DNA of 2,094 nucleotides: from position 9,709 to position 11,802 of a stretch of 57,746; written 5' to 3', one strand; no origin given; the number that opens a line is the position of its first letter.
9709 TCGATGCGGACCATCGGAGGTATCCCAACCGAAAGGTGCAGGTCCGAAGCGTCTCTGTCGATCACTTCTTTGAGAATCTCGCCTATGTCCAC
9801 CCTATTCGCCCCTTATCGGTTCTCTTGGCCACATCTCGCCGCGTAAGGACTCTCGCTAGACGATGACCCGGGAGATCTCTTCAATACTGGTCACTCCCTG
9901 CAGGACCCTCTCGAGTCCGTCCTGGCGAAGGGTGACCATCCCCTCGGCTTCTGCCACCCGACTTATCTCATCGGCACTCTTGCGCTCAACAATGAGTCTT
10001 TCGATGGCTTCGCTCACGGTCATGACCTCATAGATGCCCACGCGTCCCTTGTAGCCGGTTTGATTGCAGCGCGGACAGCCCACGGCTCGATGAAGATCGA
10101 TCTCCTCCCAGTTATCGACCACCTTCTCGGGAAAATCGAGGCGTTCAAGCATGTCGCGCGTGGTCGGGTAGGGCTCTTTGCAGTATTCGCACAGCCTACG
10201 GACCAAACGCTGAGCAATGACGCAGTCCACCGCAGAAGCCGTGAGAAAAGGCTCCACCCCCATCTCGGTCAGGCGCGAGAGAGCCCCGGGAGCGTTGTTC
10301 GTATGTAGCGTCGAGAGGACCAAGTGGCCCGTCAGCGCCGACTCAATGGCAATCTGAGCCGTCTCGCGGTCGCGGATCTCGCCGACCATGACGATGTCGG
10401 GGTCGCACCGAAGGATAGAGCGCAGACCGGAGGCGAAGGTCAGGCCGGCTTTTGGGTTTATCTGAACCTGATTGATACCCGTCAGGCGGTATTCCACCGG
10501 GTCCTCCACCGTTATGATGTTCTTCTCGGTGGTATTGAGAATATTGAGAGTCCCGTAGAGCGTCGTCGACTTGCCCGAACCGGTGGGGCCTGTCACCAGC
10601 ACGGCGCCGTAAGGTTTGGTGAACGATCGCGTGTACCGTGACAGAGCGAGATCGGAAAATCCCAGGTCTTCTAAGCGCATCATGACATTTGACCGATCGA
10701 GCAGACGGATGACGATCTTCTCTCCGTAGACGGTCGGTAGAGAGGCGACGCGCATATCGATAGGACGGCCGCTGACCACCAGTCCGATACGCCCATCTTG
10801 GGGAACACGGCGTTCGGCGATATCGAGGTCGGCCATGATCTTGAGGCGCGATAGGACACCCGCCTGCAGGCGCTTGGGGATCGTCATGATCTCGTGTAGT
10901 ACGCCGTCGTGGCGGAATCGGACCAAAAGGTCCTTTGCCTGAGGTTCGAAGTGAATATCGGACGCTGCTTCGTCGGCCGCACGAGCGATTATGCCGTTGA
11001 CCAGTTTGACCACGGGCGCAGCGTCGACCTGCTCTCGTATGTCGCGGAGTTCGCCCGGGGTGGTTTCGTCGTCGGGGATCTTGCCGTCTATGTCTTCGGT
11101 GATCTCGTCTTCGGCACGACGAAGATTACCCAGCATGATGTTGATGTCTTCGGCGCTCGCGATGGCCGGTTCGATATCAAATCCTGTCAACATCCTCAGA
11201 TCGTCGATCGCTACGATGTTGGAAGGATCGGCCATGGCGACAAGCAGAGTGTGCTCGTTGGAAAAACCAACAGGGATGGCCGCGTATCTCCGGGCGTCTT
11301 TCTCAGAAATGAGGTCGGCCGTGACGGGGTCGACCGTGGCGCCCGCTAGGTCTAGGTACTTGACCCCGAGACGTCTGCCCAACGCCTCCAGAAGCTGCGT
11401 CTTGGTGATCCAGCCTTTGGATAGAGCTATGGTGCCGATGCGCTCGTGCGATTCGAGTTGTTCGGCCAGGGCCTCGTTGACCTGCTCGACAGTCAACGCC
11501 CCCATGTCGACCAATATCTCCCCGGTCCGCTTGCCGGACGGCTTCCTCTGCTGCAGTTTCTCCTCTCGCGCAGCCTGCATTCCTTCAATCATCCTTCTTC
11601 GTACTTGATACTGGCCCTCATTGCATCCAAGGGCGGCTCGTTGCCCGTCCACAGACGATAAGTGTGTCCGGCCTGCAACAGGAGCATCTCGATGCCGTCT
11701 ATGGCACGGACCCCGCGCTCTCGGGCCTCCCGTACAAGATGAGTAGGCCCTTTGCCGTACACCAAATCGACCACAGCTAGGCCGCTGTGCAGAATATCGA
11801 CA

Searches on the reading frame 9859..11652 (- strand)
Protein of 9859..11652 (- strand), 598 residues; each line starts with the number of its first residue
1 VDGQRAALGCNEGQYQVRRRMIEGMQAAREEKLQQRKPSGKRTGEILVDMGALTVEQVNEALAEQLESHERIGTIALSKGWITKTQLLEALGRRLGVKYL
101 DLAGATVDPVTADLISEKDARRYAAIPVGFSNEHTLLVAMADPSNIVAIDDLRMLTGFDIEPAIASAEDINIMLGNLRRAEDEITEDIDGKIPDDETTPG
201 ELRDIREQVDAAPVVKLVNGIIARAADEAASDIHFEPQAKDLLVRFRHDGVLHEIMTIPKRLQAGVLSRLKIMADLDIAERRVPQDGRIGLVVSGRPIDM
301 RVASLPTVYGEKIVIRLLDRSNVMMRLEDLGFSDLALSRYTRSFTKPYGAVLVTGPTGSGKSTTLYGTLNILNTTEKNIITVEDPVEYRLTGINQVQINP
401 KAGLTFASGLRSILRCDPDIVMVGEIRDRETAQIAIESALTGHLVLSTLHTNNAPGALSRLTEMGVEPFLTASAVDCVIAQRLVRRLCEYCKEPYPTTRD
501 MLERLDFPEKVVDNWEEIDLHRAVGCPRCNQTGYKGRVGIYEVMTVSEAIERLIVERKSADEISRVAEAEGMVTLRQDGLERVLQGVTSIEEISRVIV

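Call 5: search_protein_families(library=ncbifam, proteins=[window:9859-11652:-], max_evalue=0.001)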
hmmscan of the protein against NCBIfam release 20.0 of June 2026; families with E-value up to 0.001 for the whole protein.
window:9859-11652:- (598 aa): 22 families
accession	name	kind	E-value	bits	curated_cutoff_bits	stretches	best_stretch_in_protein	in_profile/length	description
TIGR02538.1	type_IV_pilB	equivalog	2.2e-193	643.9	675.65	1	44-597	3-562/564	type IV-A pilus assembly ATPase PilB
TIGR02533.1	type_II_gspE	equivalog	2.4e-181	603.6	630.25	1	132-596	20-485/486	type II secretion system ATPase GspE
NF007755.0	PRK10436.1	equivalog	1.7e-141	472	617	1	121-597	15-459/465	type II secretion system protein GspE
NF053534.1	T4PilAsmATPsTfpB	equivalog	1.4e-137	459.6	850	1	83-597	64-582/584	type IV pilus assembly ATPase TfpB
NF041000.1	ATPase_ComGA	equivalog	3.3e-76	255.8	300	1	221-485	3-266/267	competence type IV pilus ATPase ComGA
TIGR01420.1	pilT_fam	subfamily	1.5e-48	165.8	319.1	1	219-464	3-242/343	PilT/PilU family type 4a pilus ATPase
TIGR02525.1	plasmid_TraJ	equivalog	1.1e-25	90.4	368.3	1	342-476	143-284/372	plasmid transfer ATPase TraJ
TIGR02524.1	dot_icm_DotB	equivalog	2.1e-19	69.9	463.3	1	348-463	134-258/358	Dot/Icm type IV secretion system ATPase DotB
NF012033.0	PRK15489.1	equivalog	3.1e-15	55.4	537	1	40-186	490-635/703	glycosyl transferase family protein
TIGR02782.1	TrbB_P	equivalog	4.9e-15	55.6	304.55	1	350-467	138-258/303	P-type conjugative transfer ATPase TrbB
NF058587.1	archaellum_moto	equivalog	2.4e-14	53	550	1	348-484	275-417/527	archaellum flagellar ATPase motor FlaI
NF053729.1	c-di-GMP_motif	domain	7.4e-14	51.3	38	1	44-93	3-52/53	cyclic di-GMP-binding domain-containing protein, MshE-related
TIGR02788.1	VirB11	equivalog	1.1e-13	51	249.95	1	350-466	146-267/308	P-type DNA transfer ATPase VirB11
TIGR03819.1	heli_sec_ATPase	hypoth_equivalog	7.7e-13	48.3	373.15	1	306-480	135-316/340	TadA family conjugal transfer-associated ATPase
NF010469.0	PRK13894.1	subfamily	1.6e-12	47.4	508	1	350-464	151-267/320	conjugal transfer ATPase TrbB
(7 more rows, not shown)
